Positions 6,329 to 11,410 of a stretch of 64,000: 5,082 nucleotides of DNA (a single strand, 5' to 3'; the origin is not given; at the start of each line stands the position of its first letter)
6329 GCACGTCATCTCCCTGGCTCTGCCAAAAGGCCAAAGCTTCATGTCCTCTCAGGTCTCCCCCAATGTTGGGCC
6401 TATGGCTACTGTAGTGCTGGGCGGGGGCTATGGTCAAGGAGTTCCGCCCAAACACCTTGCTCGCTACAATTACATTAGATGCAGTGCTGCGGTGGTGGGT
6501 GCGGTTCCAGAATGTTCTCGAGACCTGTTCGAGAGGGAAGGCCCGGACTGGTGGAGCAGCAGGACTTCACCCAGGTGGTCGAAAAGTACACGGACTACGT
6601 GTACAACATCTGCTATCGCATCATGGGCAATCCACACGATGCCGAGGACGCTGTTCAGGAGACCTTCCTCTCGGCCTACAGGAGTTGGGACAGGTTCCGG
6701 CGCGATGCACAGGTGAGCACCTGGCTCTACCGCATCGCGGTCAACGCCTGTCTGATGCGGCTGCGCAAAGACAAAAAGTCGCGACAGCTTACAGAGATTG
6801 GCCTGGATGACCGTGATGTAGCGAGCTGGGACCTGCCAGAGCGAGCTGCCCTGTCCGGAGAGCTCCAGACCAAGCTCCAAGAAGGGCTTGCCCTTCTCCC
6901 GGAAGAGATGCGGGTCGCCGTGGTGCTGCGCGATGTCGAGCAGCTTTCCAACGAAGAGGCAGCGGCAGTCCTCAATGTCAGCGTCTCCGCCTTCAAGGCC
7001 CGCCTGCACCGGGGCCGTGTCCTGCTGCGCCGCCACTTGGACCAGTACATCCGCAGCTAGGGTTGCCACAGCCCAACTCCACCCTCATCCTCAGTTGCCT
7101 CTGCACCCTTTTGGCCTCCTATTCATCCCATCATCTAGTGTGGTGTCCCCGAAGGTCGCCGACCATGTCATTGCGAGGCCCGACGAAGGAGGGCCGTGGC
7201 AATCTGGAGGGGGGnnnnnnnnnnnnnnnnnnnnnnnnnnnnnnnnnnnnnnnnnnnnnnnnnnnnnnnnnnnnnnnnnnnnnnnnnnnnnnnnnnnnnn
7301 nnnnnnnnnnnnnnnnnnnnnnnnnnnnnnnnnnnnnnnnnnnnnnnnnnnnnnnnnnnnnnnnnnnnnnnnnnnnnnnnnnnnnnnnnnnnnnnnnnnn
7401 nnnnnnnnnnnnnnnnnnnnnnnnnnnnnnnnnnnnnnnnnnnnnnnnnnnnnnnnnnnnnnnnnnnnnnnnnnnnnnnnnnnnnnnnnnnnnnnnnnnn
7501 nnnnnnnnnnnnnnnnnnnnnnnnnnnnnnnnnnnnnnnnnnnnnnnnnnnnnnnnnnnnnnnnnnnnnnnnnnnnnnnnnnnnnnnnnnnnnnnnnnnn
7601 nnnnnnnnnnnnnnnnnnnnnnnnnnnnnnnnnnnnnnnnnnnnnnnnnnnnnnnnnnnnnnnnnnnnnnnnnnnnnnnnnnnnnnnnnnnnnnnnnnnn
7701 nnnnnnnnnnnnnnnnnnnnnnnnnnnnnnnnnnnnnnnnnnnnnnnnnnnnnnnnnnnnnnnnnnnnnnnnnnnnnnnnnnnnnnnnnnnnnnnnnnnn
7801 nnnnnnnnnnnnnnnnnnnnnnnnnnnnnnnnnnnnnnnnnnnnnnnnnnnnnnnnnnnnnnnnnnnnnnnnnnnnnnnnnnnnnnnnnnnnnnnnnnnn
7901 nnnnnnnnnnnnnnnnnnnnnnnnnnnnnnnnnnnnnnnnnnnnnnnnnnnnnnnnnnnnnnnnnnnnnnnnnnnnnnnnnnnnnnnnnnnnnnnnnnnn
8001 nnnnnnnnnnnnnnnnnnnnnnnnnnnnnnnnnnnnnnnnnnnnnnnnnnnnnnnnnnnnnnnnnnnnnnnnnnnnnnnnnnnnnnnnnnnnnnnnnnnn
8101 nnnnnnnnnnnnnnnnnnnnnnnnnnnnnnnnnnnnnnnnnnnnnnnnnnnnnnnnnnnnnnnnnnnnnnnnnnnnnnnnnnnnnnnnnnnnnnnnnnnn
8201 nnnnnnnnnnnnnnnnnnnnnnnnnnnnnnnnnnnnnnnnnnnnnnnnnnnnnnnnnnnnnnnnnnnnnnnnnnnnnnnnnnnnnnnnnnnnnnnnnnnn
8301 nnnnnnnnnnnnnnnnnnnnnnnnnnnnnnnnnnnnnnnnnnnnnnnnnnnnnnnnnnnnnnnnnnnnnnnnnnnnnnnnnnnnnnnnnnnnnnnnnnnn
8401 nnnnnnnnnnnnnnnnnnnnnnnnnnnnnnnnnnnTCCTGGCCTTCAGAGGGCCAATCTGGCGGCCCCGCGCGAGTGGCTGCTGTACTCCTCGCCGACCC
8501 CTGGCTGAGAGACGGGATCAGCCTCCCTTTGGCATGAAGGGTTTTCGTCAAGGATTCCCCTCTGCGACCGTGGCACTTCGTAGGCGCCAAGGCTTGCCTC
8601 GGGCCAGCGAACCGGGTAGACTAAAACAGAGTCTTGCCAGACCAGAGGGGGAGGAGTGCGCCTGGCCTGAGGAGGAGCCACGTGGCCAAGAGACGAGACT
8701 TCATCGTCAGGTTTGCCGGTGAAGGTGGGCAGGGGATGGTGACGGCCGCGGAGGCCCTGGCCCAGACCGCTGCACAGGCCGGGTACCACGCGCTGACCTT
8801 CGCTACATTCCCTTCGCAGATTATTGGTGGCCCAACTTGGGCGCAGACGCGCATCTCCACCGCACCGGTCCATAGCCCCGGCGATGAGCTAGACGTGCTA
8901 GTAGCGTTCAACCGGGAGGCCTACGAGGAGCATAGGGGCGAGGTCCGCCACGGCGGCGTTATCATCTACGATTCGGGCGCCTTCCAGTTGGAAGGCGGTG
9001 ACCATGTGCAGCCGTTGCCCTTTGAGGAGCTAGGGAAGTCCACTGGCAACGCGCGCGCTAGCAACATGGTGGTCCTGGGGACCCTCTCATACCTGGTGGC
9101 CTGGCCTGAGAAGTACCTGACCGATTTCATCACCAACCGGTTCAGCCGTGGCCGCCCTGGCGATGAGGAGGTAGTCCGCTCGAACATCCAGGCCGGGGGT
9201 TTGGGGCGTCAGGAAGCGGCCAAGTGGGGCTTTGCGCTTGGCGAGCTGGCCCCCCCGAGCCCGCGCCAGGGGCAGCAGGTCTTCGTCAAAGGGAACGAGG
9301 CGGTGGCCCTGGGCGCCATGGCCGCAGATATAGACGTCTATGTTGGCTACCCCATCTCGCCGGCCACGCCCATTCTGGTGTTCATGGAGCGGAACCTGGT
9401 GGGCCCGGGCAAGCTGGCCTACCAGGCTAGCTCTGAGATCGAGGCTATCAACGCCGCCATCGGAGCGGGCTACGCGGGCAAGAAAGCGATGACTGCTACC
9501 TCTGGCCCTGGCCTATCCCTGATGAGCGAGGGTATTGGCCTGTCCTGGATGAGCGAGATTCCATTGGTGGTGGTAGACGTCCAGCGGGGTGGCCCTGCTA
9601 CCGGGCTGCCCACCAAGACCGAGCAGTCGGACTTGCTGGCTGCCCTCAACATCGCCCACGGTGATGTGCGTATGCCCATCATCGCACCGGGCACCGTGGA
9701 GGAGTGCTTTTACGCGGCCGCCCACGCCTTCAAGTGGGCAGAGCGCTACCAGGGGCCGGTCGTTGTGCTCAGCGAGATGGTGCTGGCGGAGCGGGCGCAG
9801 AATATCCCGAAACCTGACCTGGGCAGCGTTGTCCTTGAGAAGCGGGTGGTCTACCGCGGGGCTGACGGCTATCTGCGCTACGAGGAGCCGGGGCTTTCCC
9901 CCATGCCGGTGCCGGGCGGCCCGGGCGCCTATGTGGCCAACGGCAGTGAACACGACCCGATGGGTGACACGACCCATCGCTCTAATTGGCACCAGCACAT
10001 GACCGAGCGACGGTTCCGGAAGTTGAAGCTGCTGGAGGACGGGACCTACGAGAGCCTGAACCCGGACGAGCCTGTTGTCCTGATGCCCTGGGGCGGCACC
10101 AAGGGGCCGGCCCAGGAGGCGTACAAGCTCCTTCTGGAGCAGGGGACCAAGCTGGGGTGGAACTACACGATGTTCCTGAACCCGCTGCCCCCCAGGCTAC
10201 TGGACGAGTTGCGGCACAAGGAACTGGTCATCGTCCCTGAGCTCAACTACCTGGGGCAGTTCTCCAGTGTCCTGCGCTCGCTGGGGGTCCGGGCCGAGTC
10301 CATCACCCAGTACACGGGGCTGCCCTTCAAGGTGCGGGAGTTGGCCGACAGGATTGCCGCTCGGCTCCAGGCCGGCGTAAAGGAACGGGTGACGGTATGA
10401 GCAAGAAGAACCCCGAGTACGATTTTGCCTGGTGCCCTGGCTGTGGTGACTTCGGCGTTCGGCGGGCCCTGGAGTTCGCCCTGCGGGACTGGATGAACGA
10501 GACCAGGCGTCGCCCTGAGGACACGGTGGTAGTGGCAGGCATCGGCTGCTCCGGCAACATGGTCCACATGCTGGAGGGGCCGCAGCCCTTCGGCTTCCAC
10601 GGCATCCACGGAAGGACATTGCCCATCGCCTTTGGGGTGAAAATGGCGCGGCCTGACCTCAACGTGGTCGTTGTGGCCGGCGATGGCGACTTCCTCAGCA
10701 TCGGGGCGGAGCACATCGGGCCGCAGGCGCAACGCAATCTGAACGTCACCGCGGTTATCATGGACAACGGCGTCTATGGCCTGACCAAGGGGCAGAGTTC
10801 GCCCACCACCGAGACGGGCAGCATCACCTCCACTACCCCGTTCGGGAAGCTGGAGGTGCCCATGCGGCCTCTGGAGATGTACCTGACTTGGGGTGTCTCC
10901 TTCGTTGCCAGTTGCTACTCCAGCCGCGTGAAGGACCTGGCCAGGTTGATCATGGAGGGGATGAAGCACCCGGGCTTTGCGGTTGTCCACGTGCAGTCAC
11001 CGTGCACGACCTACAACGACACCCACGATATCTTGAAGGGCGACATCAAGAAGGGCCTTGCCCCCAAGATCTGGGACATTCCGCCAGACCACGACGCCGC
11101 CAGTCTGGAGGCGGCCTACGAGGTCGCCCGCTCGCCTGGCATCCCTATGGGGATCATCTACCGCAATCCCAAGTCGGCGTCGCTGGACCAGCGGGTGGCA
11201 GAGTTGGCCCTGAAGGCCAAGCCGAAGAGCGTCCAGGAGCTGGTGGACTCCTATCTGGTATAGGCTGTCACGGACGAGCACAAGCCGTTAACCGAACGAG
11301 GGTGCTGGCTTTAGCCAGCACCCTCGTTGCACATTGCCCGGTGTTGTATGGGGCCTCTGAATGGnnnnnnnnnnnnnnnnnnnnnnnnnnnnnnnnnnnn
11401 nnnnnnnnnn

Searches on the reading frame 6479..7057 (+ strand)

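Call 9: search_protein_families(library=pfam, proteins=[window:6479-7057:+], max_evalue=0.001)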
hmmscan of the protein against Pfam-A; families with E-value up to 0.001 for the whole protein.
window:6479-7057:+ (193 aa): 3 families
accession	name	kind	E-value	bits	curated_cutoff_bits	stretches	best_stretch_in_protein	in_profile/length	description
PF04542.20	Sigma70_r2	-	1.8e-22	79.4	24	1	34-99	2-69/71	Sigma-70 region 2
PF08281.18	Sigma70_r4_2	-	1.6e-13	50.5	25.7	1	132-181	3-52/54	Sigma-70, region 4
PF04545.22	Sigma70_r4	-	3.4e-05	23.7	24.1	1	137-184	2-49/50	Sigma-70, region 4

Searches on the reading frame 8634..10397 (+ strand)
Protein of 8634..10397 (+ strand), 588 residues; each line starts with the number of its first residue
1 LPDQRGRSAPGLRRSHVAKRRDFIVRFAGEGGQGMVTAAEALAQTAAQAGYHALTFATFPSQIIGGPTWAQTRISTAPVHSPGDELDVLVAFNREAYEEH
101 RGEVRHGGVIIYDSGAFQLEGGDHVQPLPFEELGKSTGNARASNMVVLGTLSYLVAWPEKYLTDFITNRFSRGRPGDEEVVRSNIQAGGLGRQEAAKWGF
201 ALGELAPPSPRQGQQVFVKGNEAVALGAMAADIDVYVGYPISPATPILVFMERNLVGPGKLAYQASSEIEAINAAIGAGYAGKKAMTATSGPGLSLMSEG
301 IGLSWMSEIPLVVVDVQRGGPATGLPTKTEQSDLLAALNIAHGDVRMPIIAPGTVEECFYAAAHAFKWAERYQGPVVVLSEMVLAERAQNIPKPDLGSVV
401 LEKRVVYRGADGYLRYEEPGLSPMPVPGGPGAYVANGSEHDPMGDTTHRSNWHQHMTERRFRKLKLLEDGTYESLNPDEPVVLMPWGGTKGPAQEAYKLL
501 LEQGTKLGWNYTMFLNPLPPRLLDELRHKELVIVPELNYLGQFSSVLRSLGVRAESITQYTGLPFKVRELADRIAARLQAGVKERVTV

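Call 9: search_protein_families(library=pfam, proteins=[window:8634-10397:+], max_evalue=0.001)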
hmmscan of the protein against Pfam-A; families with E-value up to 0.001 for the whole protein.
window:8634-10397:+ (588 aa): 3 families
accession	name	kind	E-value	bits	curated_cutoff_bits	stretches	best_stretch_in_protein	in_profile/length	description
PF01855.24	POR_N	-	3.3e-52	178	27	1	227-449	2-220/231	Pyruvate flavodoxin/ferredoxin oxidoreductase, thiamine diP-bdg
PF01558.24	POR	-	9.6e-33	114.2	27.4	1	31-192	1-172/173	Pyruvate ferredoxin/flavodoxin oxidoreductase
PF02776.23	TPP_enzyme_N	-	0.00039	20.6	26.8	1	220-324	3-106/119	Thiamine pyrophosphate enzyme, N-terminal TPP binding domain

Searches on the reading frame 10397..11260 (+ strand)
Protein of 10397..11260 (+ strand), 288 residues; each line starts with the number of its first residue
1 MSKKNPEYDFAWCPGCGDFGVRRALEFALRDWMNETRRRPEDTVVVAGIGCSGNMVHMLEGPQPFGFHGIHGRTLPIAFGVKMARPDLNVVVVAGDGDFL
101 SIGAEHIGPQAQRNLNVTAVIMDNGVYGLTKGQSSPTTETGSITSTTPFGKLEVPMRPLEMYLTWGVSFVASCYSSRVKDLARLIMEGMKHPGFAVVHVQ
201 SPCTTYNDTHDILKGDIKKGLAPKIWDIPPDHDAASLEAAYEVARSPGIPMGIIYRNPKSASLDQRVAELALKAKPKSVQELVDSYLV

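Call 9: search_protein_families(library=pfam, proteins=[window:10397-11260:+], max_evalue=0.001)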
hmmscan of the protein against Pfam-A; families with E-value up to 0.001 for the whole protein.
window:10397-11260:+ (288 aa): 2 families
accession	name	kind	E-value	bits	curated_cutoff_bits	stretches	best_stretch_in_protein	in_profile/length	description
PF02775.26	TPP_enzyme_C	-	4.6e-29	101.6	21.9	1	49-199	2-151/151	Thiamine pyrophosphate enzyme, C-terminal TPP binding domain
PF12367.13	PFO_beta_C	-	3.3e-06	27.5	24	1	224-270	16-64/66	Pyruvate ferredoxin oxidoreductase beta subunit C terminal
